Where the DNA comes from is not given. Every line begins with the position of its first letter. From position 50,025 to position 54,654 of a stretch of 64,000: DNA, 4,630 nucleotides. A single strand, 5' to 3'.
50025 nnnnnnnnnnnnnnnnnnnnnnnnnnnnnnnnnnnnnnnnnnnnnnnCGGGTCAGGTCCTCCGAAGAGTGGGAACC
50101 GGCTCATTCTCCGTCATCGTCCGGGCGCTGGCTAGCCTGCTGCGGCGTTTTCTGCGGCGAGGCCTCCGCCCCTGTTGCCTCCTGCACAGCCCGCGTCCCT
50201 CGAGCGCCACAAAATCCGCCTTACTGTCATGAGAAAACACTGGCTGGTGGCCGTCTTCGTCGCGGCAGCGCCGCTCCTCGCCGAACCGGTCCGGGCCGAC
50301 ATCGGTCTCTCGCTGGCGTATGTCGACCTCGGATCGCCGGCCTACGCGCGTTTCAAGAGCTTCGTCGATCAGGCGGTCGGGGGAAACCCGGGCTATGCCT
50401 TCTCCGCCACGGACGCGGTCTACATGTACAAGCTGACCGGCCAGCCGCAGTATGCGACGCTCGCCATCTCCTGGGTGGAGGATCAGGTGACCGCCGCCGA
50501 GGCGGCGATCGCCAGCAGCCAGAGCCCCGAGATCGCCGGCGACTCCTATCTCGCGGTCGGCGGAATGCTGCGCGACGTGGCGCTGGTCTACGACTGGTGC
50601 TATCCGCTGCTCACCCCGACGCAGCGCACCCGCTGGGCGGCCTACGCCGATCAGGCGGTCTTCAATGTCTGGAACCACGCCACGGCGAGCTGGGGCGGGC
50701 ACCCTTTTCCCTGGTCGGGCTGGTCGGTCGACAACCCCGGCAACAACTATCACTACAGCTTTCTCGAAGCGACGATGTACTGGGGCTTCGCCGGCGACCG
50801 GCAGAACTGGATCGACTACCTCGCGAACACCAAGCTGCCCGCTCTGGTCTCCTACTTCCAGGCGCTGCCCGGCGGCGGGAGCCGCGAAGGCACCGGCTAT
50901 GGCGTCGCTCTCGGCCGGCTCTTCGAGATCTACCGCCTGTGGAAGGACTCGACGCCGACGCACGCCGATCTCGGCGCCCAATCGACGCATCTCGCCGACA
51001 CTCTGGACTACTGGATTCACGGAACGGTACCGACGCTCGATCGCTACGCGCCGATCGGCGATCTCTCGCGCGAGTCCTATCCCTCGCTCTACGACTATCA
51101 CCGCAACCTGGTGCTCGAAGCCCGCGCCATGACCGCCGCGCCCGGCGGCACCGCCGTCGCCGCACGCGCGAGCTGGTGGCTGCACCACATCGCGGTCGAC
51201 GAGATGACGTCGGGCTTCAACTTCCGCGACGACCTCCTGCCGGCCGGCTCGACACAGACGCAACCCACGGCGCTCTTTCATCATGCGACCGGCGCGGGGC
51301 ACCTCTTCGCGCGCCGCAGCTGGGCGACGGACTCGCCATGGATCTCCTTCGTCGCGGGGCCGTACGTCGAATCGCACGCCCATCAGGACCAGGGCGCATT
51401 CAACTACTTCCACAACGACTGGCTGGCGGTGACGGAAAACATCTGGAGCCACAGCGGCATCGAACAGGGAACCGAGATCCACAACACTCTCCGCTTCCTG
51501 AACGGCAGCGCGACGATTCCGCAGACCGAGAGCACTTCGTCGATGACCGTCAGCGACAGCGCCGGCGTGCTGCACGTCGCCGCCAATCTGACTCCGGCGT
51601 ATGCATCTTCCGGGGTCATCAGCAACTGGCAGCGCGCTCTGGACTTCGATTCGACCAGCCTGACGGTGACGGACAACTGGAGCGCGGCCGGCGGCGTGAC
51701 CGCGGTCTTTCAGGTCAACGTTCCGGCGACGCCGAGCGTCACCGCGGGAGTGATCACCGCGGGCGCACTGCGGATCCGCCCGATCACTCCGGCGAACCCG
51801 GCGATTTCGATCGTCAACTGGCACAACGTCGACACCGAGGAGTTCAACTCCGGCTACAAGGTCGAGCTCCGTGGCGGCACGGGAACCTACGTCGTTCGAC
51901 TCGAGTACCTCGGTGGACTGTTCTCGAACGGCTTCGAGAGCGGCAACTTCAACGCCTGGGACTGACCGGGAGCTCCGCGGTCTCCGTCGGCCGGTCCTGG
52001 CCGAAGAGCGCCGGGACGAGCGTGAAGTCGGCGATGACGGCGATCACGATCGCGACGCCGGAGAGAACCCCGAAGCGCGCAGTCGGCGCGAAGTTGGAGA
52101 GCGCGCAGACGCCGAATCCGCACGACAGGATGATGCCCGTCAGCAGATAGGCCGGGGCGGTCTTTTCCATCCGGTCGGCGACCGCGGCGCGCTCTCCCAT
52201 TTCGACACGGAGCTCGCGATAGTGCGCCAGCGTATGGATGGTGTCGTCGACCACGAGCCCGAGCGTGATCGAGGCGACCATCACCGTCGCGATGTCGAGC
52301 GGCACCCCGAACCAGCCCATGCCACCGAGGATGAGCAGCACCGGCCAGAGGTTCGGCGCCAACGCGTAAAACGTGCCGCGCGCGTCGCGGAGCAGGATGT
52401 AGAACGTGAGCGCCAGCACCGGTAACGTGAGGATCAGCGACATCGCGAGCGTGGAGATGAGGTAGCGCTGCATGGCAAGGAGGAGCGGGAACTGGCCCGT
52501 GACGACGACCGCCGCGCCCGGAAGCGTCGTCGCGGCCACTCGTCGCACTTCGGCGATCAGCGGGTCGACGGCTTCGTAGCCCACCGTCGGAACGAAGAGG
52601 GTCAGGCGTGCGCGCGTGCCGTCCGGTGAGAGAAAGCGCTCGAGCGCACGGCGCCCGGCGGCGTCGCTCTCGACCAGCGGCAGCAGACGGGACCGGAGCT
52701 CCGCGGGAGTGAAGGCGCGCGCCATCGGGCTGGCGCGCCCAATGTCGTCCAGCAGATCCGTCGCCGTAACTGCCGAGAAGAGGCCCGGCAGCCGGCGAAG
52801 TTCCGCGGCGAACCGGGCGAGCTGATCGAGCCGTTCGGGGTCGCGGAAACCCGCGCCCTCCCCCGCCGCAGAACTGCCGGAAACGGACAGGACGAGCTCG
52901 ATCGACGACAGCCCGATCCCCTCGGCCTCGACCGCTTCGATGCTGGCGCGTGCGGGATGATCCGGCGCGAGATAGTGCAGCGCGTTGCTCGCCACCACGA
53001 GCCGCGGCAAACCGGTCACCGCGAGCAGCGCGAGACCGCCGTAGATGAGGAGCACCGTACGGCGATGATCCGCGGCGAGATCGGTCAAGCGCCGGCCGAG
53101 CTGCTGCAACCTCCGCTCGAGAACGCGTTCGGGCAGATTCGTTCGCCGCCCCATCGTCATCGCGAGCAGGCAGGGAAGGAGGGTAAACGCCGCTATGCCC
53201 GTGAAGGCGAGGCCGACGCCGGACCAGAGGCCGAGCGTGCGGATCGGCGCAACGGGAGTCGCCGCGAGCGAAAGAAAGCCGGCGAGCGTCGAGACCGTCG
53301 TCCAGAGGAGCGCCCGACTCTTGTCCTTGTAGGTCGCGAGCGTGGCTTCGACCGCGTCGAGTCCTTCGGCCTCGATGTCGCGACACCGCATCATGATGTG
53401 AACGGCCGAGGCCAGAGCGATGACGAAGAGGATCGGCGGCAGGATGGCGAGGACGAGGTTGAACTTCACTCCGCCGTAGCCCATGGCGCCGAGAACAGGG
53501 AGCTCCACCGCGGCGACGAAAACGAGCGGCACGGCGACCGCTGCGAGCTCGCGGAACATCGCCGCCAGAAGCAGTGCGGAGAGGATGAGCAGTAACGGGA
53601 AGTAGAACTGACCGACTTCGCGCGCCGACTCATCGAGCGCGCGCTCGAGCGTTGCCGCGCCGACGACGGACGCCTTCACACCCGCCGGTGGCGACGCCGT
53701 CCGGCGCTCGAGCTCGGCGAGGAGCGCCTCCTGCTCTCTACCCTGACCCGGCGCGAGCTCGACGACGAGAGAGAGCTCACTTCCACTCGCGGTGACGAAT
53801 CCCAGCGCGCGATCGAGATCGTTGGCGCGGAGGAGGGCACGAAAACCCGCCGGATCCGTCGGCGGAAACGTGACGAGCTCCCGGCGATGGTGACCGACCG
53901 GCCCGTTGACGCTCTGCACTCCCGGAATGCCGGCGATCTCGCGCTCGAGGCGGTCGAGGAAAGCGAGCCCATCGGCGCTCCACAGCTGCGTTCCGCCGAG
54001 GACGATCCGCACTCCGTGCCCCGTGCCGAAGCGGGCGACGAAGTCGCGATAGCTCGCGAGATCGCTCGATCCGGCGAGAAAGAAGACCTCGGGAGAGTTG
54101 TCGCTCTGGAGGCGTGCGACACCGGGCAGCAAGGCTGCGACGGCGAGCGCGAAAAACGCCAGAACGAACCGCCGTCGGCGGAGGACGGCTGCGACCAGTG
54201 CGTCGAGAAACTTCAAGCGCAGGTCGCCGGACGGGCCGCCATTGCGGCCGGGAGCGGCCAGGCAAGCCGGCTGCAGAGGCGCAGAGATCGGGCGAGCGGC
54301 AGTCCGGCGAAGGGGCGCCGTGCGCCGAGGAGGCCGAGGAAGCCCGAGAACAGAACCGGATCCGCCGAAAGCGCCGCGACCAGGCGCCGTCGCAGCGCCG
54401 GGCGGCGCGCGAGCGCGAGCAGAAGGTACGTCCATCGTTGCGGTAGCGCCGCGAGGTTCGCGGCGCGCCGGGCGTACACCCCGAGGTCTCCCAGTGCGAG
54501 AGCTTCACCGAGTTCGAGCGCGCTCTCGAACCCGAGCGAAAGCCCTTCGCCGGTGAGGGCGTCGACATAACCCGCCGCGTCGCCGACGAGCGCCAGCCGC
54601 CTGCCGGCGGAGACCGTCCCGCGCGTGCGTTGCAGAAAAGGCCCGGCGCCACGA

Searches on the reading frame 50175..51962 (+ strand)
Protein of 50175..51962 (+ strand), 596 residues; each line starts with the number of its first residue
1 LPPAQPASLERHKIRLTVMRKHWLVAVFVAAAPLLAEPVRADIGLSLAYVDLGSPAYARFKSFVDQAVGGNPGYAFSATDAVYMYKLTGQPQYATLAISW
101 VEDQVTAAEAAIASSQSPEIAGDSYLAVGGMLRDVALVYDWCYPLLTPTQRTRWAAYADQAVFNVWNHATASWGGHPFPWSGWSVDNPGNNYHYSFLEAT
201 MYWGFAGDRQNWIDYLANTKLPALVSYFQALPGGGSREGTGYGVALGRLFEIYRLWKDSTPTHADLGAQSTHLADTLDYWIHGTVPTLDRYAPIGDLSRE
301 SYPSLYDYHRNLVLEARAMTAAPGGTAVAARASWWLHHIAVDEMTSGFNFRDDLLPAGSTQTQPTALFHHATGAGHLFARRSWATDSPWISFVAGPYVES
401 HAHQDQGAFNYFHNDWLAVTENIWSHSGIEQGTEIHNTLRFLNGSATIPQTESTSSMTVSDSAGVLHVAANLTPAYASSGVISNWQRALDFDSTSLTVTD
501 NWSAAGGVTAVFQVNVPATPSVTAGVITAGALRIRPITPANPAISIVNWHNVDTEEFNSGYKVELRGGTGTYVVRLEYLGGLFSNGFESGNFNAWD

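Call 12: search_protein_families(library=ncbifam, proteins=[window:50175-51962:+], max_evalue=0.1)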
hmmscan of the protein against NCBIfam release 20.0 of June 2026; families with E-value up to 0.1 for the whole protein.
window:50175-51962:+ (596 aa): 1 family
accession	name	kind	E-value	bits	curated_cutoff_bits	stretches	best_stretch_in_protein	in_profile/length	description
NF045571.1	HepHepsulflyase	equivalog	1.9e-06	26.1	600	1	119-154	142-177/774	heparin/heparin-sulfate lyase HepB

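Call 13: search_protein_families(library=pfam, proteins=[window:50175-51962:+], max_evalue=0.01)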
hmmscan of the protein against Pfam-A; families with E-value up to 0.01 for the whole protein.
window:50175-51962:+ (596 aa): 0 families

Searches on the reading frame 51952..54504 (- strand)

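Call 12: search_protein_families(library=ncbifam, proteins=[window:51952-54504:-], max_evalue=0.1)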
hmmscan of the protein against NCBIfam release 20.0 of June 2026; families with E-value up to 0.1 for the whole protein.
window:51952-54504:- (851 aa): 7 families
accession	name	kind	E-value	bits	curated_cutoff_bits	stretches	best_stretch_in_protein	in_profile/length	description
TIGR00921.1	2A067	subfamily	6.1e-49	166.7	351.9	2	480-833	3-342/733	hydrophobe/amphiphile efflux-3 (HAE3) family transporter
TIGR00833.1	actII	subfamily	6.1e-25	87.7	874.7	4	367-582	249-455/910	MMPL family RND transporter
TIGR03480.1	HpnN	hypoth_equivalog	1.4e-21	76.2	751.85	2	249-515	223-482/862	hopanoid biosynthesis associated RND transporter like protein HpnN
NF052374.1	HopndTporHpnN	equivalog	3.9e-07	28.5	1100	2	654-839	242-428/858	hopanoid transporter HpnN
TIGR00915.1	2A0602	subfamily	0.0012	16.8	940.35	1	255-416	833-991/1050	efflux RND transporter permease subunit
TIGR00916.1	2A0604s01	subfamily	0.0043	16.7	148.6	0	294-435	86-226/231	SecD/SecF family protein translocase subunit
NF000282.2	RND_permease_1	subfamily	0.026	12.4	1250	1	262-417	840-991/1029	multidrug efflux RND transporter permease subunit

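Call 13: search_protein_families(library=pfam, proteins=[window:51952-54504:-], max_evalue=0.01)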
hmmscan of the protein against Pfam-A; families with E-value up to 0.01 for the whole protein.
window:51952-54504:- (851 aa): 3 families
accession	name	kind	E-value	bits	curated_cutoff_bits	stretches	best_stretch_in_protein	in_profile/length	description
PF03176.21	MMPL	-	8.7e-24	84.5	20.5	2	232-463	76-315/333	MMPL family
PF02460.24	Patched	-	4.9e-05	23.6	23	1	726-832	46-152/156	Patched SSD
PF12349.14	Sterol-sensing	-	0.00063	20.1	22.3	0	728-835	26-134/153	Sterol-sensing domain of SREBP cleavage-activation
